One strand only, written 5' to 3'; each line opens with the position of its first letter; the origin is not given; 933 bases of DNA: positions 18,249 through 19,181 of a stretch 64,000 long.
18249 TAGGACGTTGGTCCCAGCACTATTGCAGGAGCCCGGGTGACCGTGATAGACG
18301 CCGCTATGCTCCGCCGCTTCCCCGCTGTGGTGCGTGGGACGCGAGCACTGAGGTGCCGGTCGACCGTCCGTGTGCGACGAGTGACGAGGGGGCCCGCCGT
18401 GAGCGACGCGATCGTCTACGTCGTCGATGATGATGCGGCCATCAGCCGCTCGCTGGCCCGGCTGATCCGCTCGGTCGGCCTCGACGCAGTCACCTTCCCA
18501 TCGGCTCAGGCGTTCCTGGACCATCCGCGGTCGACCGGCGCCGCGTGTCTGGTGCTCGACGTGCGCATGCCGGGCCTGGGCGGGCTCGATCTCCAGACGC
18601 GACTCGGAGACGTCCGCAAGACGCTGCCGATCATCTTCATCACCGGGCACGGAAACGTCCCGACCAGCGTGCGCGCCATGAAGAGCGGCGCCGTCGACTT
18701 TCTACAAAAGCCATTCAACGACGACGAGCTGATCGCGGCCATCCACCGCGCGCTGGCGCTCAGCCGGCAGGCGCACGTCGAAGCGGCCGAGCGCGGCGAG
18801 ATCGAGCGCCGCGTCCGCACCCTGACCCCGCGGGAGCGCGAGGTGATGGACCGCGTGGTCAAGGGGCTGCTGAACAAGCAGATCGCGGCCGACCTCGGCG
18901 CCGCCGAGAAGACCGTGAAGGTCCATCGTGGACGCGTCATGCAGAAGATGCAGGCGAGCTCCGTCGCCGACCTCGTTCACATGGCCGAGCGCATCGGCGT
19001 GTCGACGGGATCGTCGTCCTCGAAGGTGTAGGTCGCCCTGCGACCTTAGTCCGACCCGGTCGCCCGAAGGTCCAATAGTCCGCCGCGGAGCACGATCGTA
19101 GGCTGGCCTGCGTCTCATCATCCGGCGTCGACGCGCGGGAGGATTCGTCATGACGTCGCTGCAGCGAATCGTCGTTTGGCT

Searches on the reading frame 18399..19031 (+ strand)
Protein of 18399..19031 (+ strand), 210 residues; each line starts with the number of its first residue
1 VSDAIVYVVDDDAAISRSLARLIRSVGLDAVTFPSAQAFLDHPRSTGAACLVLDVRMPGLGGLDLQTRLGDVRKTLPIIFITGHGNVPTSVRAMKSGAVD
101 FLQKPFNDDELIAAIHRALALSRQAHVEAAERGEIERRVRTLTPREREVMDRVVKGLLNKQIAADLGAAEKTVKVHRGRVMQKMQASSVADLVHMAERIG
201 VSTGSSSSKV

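Call 6: search_protein_families(library=pfam, proteins=[window:18399-19031:+])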
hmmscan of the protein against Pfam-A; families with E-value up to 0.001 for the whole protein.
window:18399-19031:+ (210 aa): 4 families
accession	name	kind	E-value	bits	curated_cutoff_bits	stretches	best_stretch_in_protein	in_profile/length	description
PF00072.30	Response_reg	-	2.9e-25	89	30.2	1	6-115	1-110/111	Response regulator receiver domain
PF00196.25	GerE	-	3.4e-21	75.1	23.5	1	141-196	2-57/57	Bacterial regulatory proteins, luxR family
PF08281.18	Sigma70_r4_2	-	4.4e-07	29.9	25.7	1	133-184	2-54/54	Sigma-70, region 4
PF06490.17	FleQ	-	2.1e-05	25.2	22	1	6-119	2-107/108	Flagellar regulatory protein FleQ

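Call 7: find_related_loci(query=window:18399-19031:+, collection=genome_contigs, flank=6000)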
Query window:18399-19031:+ (210 aa) in genome_contigs; peptide patterns used: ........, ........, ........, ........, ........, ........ (x = any residue, [..] = any of these).
599 stretches matched a pattern (row limit reached: there are more); 504 encode a relative of the query (tblastn E <= 1e-3); the best 80 are kept; 80 distinct loci.
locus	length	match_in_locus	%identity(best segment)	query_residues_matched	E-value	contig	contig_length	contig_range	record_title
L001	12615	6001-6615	80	1-205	2e-104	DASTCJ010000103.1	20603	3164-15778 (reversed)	MAG TPA_asm: Candidatus Methylomirabilota bacterium isolate SMAG_U789 k141_294064, whole genome shotgun sequence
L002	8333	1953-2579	71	1-209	9e-98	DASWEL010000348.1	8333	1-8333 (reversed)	MAG TPA_asm: Gemmatimonadales bacterium isolate SMAG_U2761 k141_221071, whole genome shotgun sequence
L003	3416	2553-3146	64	1-198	2e-82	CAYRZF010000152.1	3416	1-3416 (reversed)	MAG TPA_asm: uncultured bacterium isolate SRP119689_co1_180 genome assembly, contig: NODE_49611_length_3416_cov_20.77387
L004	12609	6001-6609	59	2-204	2e-74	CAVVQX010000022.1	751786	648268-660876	MAG: uncultured Acidobacteriaceae bacterium isolate MFD02671.bin.3.52 genome assembly, contig: contig_7171, whole genome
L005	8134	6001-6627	51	1-209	4e-71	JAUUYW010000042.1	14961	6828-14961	MAG: Candidatus Krumholzibacteriia bacterium isolate CSMAG_177 CSMAG_177_k127_16038331_length_14961_cov_85.0000, whole g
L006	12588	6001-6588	58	5-200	7e-70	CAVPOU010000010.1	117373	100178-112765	MAG: uncultured delta proteobacterium isolate MFD00032.bin.1.150 genome assembly, contig: contig_21568, whole genome sho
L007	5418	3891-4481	58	6-202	2e-69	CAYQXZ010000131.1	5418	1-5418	MAG TPA_asm: uncultured bacterium isolate SRP098346_co1_419 genome assembly, contig: NODE_22404_length_5418_cov_13.93865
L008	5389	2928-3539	55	3-206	4e-69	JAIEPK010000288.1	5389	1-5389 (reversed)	MAG: Candidatus Binatia bacterium isolate co.spades.DASTOOL.2.5kb_007 c_000000405532, whole genome shotgun sequence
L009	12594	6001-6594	57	5-202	6e-68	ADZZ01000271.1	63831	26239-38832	Delta proteobacterium NaphS2 ctg_1101087565977, whole genome shotgun sequence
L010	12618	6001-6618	53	2-207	9e-68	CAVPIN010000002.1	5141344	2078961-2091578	MAG: Terriglobia bacterium isolate MFD00008.bin.2.28 genome assembly, contig: contig_5316, whole genome shotgun sequence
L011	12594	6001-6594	56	3-199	8e-68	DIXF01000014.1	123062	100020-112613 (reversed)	MAG TPA_asm: Syntrophaceae bacterium UBA6087 UBA6087_contig_5399, whole genome shotgun sequence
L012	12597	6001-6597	55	3-201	1e-67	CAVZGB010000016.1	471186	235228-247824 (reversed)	MAG: uncultured delta proteobacterium isolate MFD05521.bin.1.220 genome assembly, contig: contig_62662, whole genome sho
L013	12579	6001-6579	56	17-208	3e-67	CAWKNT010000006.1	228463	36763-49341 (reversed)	MAG: uncultured Isosphaeraceae bacterium isolate MFD04434.bin.2.10 genome assembly, contig: contig_14140, whole genome s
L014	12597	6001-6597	55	2-200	1e-66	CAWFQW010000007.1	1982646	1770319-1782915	MAG: Bryobacterales bacterium isolate MFD00964.bin.2.210 genome assembly, contig: contig_4645, whole genome shotgun sequ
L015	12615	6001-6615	54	2-206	8e-67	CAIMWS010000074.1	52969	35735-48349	MAG: uncultured Verrucomicrobia bacterium isolate LaPlata_bin-2736 genome assembly, contig: bin-2736:074/561, whole geno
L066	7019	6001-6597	50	3-201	1e-60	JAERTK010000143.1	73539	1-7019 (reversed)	MAG: Desulfobacteraceae bacterium isolate BH30 c_000000003688, whole genome shotgun sequence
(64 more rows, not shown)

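Call 9: search_solved_structures(query=window:18399-19031:+, show_alignments=3, max_evalue=0.00001)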
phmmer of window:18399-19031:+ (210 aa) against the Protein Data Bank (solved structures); distinct sequences matched with E-value up to 0.00001: 145 (the best 60 are shown).
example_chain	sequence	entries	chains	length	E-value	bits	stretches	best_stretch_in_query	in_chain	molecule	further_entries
1yio_A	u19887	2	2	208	2.5e-55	190.6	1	5-198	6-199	response regulatory protein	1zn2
5xso_A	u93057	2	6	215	3.3e-50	173.9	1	5-201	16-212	Response regulator FixJ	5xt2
1d5w_A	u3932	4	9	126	1.4e-26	96.9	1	1-118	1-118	TRANSCRIPTIONAL REGULATORY PROTEIN FIXJ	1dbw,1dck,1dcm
5tqj_A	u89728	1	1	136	6.8e-22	81.6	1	5-120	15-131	Response regulator receiver protein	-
1dc7_A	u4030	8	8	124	7.7e-20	74.9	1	3-120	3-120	NITROGEN REGULATION PROTEIN | NITROGEN REGULATION PROTEIN NR(I) | NTRC RECEIVER DOMAIN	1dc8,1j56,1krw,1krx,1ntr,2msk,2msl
1l5y_A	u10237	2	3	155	6.3e-19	71.9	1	6-121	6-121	C4-DICARBOXYLATE TRANSPORT TRANSCRIPTIONAL REGULATORY PROTEIN DCTD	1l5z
1qkk_A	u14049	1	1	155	6.5e-19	71.9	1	6-121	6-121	C4-DICARBOXYLATE TRANSPORT TRANSCRIPTIONAL REGULATORY PROTEIN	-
1a04_A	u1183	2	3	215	8.7e-18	68.2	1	5-190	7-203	NITRATE/NITRITE RESPONSE REGULATOR PROTEIN NARL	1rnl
8a5r_AAA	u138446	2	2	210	7.8e-15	58.6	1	107-201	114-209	Light-activated DNA-binding protein EL222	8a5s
3p7n_A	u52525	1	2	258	2e-14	57.3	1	107-200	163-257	Sensor histidine kinase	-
4d6x_A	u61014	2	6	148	2.3e-14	57.1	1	5-123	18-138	BACTERIAL REGULATORY, FIS FAMILY PROTEIN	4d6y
5m7n_A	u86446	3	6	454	8.4e-14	55.2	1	5-125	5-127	Nitrogen assimilation regulatory protein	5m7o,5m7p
3jte_A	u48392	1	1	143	1.4e-13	54.5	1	2-120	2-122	Response regulator receiver protein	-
1x3u_A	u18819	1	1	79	1.7e-13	54.2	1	132-198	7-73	Transcriptional regulatory protein fixJ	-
3t6k_A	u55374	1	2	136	2.1e-13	53.9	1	6-121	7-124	Response regulator receiver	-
3c3w_A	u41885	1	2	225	1.7e-09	41.2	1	6-185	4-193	TWO COMPONENT TRANSCRIPTIONAL REGULATORY PROTEIN DEVR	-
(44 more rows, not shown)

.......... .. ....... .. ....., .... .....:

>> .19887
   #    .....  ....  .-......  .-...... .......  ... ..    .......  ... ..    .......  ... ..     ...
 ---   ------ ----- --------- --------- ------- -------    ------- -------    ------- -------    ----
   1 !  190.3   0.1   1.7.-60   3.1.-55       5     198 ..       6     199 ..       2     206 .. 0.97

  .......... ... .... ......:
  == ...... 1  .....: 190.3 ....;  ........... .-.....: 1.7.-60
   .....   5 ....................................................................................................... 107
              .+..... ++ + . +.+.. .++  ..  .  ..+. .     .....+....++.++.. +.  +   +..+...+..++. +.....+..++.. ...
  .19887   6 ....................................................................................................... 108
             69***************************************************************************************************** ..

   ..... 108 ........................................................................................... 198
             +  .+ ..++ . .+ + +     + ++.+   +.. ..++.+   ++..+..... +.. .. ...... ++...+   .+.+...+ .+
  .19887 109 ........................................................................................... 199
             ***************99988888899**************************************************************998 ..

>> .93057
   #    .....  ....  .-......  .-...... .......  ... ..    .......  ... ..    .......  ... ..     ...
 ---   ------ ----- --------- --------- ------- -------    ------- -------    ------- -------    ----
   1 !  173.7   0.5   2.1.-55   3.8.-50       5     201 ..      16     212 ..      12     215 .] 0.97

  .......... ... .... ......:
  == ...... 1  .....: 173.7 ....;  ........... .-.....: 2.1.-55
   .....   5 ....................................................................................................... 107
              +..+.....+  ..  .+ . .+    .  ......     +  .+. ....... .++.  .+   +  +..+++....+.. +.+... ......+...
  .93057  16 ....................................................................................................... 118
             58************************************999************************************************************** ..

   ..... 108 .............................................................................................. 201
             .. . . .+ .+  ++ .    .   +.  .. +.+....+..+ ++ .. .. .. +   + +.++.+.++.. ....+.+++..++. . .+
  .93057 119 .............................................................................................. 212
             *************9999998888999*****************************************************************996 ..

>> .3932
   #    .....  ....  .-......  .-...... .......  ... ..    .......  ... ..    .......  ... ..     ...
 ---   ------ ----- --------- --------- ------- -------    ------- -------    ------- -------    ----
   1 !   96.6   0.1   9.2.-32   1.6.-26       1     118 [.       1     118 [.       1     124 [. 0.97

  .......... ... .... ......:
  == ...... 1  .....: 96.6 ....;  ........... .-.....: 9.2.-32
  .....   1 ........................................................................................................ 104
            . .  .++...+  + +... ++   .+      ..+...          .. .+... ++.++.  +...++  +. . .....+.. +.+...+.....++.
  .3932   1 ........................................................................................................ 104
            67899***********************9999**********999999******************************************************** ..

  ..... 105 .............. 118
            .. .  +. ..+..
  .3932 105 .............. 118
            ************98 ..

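Call 28: search_protein_families(library=pfam, proteins=[L001:2783-6004:+, L009:3110-5986:+, L009:6671-7624:+, L002:704-1963:+])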
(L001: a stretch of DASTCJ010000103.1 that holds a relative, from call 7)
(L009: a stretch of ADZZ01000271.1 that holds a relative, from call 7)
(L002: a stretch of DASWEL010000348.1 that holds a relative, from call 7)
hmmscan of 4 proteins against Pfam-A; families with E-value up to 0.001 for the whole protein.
L001:2783-6004:+ (1073 aa): 10 families
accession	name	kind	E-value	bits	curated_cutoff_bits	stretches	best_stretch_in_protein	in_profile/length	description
PF02518.31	HATPase_c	-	3.3e-22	79.5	26.4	1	957-1067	1-110/111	Histidine kinase-, DNA gyrase B-, and HSP90-like ATPase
PF08447.18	PAS_3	-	1.7e-15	57.5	25.6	1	605-688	2-87/89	PAS fold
PF00989.32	PAS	-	2.1e-13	50.7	22.6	1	582-693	1-113/113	PAS fold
PF08448.16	PAS_4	-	7.5e-13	49.1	23.1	2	721-824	8-110/110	PAS fold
PF13426.13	PAS_9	-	3.9e-10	40.3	27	1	592-695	1-103/103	PAS domain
PF00512.31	HisKA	-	4.2e-08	33.6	26.9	1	845-912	2-64/66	His Kinase A (phospho-acceptor) domain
PF13188.13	PAS_8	-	5.1e-06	26.6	21.8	1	582-643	1-61/65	PAS domain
PF13185.12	GAF_2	-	6.4e-05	23.6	28.6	1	435-545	9-113/136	GAF domain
PF12860.13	PAS_7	-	0.00023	21.7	27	1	747-826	38-114/115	PAS fold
PF01590.32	GAF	-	0.00029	21.8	22.4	0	429-545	2-112/133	GAF domain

L009:3110-5986:+ (958 aa): 8 families
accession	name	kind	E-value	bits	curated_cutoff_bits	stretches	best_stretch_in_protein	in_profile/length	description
PF02518.31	HATPase_c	-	3.3e-22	79.5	26.4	1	844-952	2-109/111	Histidine kinase-, DNA gyrase B-, and HSP90-like ATPase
PF08448.16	PAS_4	-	1.4e-14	54.7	23.1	1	604-710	1-109/110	PAS fold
PF01590.32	GAF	-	2.2e-09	38.4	22.4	1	434-577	1-133/133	GAF domain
PF00512.31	HisKA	-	1.9e-08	34.7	26.9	1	732-799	2-64/66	His Kinase A (phospho-acceptor) domain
PF13426.13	PAS_9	-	3e-08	34.3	27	1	610-708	3-103/103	PAS domain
PF13185.12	GAF_2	-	1.1e-06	29.3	28.6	1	433-578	2-136/136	GAF domain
PF00989.32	PAS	-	2.1e-05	24.9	22.6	1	598-706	1-113/113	PAS fold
PF13188.13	PAS_8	-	0.00081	19.6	21.8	0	600-652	3-52/65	PAS domain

L009:6671-7624:+ (317 aa): 1 family
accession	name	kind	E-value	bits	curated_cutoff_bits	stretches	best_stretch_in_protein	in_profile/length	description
PF09865.15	DUF2092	-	1.2e-67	227.8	21.2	1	88-298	1-211/212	Predicted periplasmic protein (DUF2092)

L002:704-1963:+ (419 aa): 4 families
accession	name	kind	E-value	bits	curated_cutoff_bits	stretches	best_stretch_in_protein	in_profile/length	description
PF02518.31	HATPase_c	-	2.9e-19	70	26.4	1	301-398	1-97/111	Histidine kinase-, DNA gyrase B-, and HSP90-like ATPase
PF00512.31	HisKA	-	8.6e-09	35.8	26.9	1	191-257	3-64/66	His Kinase A (phospho-acceptor) domain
PF08448.16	PAS_4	-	4.1e-07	30.7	23.1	1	63-169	8-110/110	PAS fold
PF12860.13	PAS_7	-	0.00013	22.5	27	0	97-171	43-114/115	PAS fold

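Call 47: search_protein_families(library=ncbifam, proteins=[window:18399-19031:+], max_evalue=0.00001)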
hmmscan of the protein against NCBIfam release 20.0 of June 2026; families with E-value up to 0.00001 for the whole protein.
window:18399-19031:+ (210 aa): 83 families (the best 25 are shown)
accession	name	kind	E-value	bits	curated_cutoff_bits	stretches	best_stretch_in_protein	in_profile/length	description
NF006900.1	PRK09390.1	equivalog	6.7e-67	224.9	255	1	2-198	2-199/203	response regulator FixJ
NF040749.1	tetrathio_RR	equivalog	1.3e-52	178.3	290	1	5-198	1-190/191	tetrathionate respiration response regulator TtrR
NF008176.1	PRK10923.1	equivalog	2.9e-24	85.5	620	1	1-126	1-126/469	nitrogen regulation protein NR(I)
TIGR01818.1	ntrC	equivalog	5.5e-24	84.8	558.6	1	6-140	1-135/463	nitrogen regulation protein NR(I)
NF047793.1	ResRegPgtA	equivalog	8.5e-24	84.1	650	1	6-128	8-129/414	two-component system response regulator PgtA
NF011896.0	PRK15369.1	equivalog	2.2e-23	83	242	1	48-201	50-209/211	two component system response regulator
NF007685.0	PRK10360.1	equivalog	2.5e-21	76.4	258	1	8-194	6-190/196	response regulator transcription factor UhpA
NF007935.0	PRK10651.1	equivalog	1.1e-19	70.5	250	1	6-188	9-202/216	two-component system response regulator NarL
NF051870.1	NAssimRespRegNtrX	equivalog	2.4e-19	69.5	600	1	6-125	4-125/452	nitrogen assimilation response regulator NtrX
NF040689.1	MtrAB_MtrA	equivalog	4.6e-18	65.4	300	1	6-139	1-133/219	MtrAB system response regulator MtrA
NF033791.1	ActR_PrrA_rreg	equivalog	6.9e-18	65.2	250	1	5-118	3-116/173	ActR/PrrA/RegA family redox response regulator transcription factor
NF007018.1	PRK09483.1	equivalog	1e-17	64.5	280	1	6-202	4-209/217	UvrY/SirA/GacA family response regulator transcription factor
NF052445.1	RespRegMctR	equivalog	2.7e-17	62.9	300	1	34-196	34-199/205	two-component system response regulator MctR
NF008469.0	PRK11361.1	equivalog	2.8e-17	62.6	714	1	5-122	6-123/461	acetoacetate metabolism transcriptional regulator AtoC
NF007005.1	PRK09468.1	equivalog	3.1e-17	62.8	331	1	6-126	6-124/237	osmolarity response regulator transcription factor OmpR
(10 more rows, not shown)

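Call 50: search_protein_families(library=pfam, proteins=[L002:6343-6870:-, L002:218-604:-, L066:285-1745:+], max_evalue=0.01)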
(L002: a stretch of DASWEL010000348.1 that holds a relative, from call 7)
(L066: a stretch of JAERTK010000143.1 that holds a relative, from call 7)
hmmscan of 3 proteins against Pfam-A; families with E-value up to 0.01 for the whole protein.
L002:6343-6870:- (175 aa): 3 families
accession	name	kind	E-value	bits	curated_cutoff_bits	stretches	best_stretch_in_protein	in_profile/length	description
PF13436.11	Gly-zipper_OmpA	-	1e-06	28.9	27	1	88-129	2-43/44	Glycine-zipper domain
PF13441.11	Gly-zipper_YMGG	-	1.7e-06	28.1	28.9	1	89-129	2-42/45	YMGG-like Gly-zipper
PF13488.11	Gly-zipper_Omp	-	2.6e-05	24.5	25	1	93-128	2-37/46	Glycine zipper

L002:218-604:- (128 aa): 0 families

L066:285-1745:+ (486 aa): 0 families

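Call 54: find_homologous_proteins(query=window:18399-19031:+, max_evalue=1e-40)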
Query window:18399-19031:+ (210 aa): 7948 proteins with E <= 1e-40 among 8000 candidates; the best 120 are listed.
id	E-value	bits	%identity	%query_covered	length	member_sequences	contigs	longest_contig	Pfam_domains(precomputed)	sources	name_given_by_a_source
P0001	2.8e-118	411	92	99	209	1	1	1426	PF00196.26,PF08281.19,PF00072.31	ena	-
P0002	2.6e-116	404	92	98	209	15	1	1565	PF00196.26,PF08281.19,PF00072.31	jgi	-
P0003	1.1e-115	402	92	98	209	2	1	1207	PF00196.26,PF08281.19,PF00072.31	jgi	jgi:FixJ family two-component response regulator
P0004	3.0e-112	391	88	99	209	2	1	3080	PF00196.26,PF08281.19,PF00072.31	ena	-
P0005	4.4e-112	390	89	99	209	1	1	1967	PF00196.26,PF08281.19,PF00072.31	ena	-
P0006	1.1e-109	383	87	99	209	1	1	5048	PF00196.26,PF08281.19,PF00072.31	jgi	jgi:FixJ family two-component response regulator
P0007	9.8e-109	379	88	97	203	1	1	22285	PF00196.26,PF08281.19,PF00072.31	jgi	jgi:FixJ family two-component response regulator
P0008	1.7e-105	369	83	99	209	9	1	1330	PF00196.26,PF08281.19,PF00072.31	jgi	jgi:FixJ family two-component response regulator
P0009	3.9e-105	368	85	98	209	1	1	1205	PF00196.26,PF08281.19,PF00072.31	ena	-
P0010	1.5e-104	366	82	93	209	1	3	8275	PF00196.26,PF08281.19,PF00072.31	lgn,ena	-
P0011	1.9e-104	365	85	98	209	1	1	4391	PF00196.26,PF08281.19,PF00072.31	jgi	jgi:FixJ family two-component response regulator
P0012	2.6e-104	365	83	99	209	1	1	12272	PF00196.26,PF08281.19,PF00072.31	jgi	jgi:FixJ family two-component response regulator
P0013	2.6e-104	365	84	99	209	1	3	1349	PF00196.26,PF08281.19,PF00072.31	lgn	-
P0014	2.7e-104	365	83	98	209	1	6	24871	PF00196.26,PF08281.19,PF00072.31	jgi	jgi:FixJ family two-component response regulator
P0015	3.5e-104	365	82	92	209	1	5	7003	PF00196.26,PF08281.19,PF00072.31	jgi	-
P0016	3.6e-104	365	82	93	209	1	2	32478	PF00196.26,PF08281.19,PF00072.31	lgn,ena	-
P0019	1.2e-103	363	85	97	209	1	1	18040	PF00196.26,PF08281.19,PF00072.31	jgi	jgi:FixJ family two-component response regulator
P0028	1.1e-101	356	84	97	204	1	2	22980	PF00196.26,PF08281.19,PF00072.31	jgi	jgi:FixJ family two-component response regulator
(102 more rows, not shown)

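Call 55: find_encoding_contigs(protein=P0007, flank=5000, max_places=2)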
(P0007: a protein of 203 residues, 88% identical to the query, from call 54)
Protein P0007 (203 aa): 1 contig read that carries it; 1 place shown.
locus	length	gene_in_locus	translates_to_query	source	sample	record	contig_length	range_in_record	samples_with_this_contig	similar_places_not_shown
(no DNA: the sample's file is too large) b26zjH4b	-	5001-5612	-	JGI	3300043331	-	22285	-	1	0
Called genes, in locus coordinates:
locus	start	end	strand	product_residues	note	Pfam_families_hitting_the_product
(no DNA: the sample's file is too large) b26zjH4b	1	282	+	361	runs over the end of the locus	PF13646:HEAT_2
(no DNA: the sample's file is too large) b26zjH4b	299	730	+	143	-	-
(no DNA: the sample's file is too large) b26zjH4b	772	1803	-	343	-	PF00670:AdoHcyase_NAD (weak), PF07991:KARI_N, PF03446:NAD_binding_2 (faint), PF01450:KARI_C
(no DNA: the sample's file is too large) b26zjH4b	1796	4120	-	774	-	PF00732:GMC_oxred_N, PF00890:FAD_binding_2 (faint), PF01266:DAO (faint), PF05199:GMC_oxred_C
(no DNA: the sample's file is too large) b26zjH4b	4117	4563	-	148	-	PF09699:Paired_CXXCH_1 (faint), PF14522:Cytochrome_C7 (faint)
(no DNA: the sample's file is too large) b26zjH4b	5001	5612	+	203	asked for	PF00072:Response_reg, PF08281:Sigma70_r4_2, PF00196:GerE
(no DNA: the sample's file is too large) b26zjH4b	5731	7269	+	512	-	-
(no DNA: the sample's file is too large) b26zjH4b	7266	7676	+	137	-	?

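Call 56: find_encoding_contigs(protein=P0019, flank=5000, max_places=2)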
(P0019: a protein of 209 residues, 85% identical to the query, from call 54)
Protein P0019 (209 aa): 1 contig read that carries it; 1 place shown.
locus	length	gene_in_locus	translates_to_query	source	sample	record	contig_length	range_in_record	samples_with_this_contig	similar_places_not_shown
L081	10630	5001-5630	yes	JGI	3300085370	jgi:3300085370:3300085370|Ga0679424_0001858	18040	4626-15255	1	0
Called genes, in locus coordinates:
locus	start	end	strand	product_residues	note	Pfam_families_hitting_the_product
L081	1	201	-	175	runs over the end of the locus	-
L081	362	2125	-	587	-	PF12697:Abhydrolase_6 (weak)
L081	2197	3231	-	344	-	PF00670:AdoHcyase_NAD (faint), PF07991:KARI_N, PF01450:KARI_C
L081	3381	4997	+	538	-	PF00989:PAS, PF08448:PAS_4, PF13188:PAS_8 (weak), PF08447:PAS_3, PF13426:PAS_9 (weak), PF08448:PAS_4, PF00512:HisKA, PF02518:HATPase_c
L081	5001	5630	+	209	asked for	PF00072:Response_reg, PF08281:Sigma70_r4_2, PF00196:GerE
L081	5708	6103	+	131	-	PF00072:Response_reg, PF06490:FleQ (weak)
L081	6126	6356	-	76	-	-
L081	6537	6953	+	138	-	-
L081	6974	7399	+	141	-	PF00571:CBS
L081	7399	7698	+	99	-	PF00108:Thiolase_N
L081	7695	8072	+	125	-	-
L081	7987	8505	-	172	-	-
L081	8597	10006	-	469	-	-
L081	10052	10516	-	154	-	PF13436:Gly-zipper_OmpA (weak)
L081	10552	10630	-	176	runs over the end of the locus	-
